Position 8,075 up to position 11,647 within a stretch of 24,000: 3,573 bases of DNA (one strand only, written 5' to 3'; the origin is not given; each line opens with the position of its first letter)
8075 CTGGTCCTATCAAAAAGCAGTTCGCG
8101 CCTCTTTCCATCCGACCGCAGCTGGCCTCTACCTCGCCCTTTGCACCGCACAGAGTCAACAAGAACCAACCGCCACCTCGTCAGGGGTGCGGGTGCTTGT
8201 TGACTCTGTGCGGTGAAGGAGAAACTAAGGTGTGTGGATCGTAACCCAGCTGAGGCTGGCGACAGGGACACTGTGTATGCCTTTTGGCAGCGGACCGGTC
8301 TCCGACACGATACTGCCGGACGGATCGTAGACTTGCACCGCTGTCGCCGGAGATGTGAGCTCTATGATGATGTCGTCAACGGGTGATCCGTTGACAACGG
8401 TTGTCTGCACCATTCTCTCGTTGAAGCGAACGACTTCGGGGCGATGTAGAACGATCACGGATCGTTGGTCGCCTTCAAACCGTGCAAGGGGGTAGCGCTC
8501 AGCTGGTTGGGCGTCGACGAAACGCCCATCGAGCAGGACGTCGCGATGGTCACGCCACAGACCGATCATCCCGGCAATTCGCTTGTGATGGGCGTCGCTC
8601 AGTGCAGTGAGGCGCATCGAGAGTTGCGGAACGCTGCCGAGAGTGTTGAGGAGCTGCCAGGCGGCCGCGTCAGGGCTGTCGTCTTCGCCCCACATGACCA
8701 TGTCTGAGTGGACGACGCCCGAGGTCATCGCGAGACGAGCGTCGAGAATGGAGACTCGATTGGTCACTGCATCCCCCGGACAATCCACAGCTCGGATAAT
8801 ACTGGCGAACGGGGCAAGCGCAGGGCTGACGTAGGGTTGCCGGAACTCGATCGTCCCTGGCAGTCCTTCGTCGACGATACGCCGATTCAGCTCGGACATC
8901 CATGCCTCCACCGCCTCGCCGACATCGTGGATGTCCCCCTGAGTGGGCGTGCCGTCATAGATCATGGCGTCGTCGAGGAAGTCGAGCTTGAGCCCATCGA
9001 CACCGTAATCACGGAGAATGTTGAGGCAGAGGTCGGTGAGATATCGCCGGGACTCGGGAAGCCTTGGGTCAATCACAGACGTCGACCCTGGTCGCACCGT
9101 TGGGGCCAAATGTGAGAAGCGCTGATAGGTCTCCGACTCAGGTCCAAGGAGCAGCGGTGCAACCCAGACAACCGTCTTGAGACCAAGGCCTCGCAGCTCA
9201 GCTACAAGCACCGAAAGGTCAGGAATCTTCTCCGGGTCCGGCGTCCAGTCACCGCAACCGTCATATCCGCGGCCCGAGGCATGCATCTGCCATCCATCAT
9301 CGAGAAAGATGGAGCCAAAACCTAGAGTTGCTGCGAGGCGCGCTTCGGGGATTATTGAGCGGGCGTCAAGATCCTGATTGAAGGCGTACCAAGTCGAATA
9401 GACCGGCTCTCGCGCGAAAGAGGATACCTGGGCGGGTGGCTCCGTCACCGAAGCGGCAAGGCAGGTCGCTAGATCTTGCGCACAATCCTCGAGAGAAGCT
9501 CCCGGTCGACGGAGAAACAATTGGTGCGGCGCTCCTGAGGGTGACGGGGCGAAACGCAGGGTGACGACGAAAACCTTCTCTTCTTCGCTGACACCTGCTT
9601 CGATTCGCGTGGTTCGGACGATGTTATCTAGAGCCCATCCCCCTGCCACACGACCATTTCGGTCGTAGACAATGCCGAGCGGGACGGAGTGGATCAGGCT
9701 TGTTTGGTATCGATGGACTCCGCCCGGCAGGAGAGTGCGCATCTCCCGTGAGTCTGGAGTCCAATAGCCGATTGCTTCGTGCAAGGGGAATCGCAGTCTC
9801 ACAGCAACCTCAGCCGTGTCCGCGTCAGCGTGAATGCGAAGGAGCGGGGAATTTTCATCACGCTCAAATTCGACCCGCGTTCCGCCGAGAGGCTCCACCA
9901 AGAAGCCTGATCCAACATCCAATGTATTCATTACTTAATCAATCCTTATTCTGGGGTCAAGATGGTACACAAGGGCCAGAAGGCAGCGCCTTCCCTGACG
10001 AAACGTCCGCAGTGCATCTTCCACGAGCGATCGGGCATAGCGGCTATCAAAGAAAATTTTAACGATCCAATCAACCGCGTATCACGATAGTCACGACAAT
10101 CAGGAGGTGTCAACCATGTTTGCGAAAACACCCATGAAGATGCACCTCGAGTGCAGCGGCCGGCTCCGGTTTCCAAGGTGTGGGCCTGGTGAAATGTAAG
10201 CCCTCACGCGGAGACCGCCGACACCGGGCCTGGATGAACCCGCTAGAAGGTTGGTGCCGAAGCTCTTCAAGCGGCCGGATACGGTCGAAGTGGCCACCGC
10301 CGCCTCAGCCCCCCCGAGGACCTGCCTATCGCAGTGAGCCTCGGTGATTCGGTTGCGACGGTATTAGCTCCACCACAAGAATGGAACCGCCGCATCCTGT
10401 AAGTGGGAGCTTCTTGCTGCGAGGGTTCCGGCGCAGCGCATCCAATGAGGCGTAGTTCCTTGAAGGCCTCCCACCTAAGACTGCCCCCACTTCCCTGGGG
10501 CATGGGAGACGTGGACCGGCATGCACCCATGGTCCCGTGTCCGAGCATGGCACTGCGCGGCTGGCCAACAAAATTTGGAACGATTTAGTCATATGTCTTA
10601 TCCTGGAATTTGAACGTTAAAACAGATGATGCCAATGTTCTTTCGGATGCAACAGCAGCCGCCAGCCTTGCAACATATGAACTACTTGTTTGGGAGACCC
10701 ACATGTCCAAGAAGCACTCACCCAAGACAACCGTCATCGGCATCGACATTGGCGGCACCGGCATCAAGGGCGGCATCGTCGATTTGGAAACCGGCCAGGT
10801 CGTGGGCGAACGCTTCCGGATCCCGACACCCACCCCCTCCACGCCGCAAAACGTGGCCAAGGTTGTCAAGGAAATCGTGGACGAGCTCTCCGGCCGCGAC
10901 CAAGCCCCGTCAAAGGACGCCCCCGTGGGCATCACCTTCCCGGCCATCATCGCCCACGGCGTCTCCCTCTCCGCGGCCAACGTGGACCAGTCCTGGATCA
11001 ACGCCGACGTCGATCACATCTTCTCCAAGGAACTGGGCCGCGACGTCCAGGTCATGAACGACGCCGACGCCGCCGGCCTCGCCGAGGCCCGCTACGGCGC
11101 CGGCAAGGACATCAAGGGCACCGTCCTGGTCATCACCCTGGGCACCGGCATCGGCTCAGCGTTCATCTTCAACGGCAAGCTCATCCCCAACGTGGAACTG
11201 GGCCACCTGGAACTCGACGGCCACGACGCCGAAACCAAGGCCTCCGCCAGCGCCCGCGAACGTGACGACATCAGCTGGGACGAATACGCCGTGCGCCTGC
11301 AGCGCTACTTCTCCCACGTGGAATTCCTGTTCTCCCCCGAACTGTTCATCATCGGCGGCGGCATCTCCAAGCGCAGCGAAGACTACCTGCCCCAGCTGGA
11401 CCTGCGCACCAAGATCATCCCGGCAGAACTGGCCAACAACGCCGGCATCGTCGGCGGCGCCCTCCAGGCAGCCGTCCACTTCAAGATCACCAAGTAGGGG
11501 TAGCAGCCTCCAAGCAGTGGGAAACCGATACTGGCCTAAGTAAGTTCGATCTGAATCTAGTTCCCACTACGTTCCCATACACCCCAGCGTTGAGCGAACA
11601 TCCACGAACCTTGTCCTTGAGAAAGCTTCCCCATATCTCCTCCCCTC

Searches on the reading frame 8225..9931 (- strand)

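Call 7: search_protein_families(library=padloc, proteins=[window:8225-9931:-], max_evalue=1)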
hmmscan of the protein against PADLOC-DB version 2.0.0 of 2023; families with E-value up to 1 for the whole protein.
window:8225-9931:- (568 aa): 0 families

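Call 8: search_protein_families(library=pfam, proteins=[window:8225-9931:-], max_evalue=0.1)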
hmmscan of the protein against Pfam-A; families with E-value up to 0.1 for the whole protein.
window:8225-9931:- (568 aa): 3 families
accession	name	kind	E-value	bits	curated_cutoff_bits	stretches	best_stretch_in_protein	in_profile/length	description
PF02065.24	Melibiase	-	1.1e-07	31.7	27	1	178-317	45-190/347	Melibiase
PF01055.32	Glyco_hydro_31_2nd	-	1.1e-05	25.4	23.5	1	207-328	40-165/328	Glycosyl hydrolases family 31 TIM-barrel domain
PF02638.21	GHL10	-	0.025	14.1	27.9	1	283-317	127-161/311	Glycosyl hydrolase-like 10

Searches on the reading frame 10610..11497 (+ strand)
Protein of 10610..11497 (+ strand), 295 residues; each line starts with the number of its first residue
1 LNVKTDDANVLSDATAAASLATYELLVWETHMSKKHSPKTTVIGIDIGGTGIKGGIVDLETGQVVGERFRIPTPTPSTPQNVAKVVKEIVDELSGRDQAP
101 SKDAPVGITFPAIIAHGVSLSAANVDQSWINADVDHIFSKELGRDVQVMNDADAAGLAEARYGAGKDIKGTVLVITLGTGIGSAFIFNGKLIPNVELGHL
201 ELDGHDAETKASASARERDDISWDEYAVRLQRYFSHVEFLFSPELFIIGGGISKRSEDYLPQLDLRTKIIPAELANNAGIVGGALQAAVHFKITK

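Call 38: search_protein_families(library=pfam, proteins=[window:10610-11497:+], max_evalue=0.001)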
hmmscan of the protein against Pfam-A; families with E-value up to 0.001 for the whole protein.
window:10610-11497:+ (295 aa): 2 families
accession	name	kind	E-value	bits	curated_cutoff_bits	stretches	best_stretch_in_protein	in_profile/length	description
PF00480.26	ROK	-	1.5e-27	97.4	22.9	1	42-203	1-161/294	ROK family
PF01869.26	BcrAD_BadFG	-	0.00019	21.5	31.5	1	43-124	1-78/271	BadF/BadG/BcrA/BcrD ATPase family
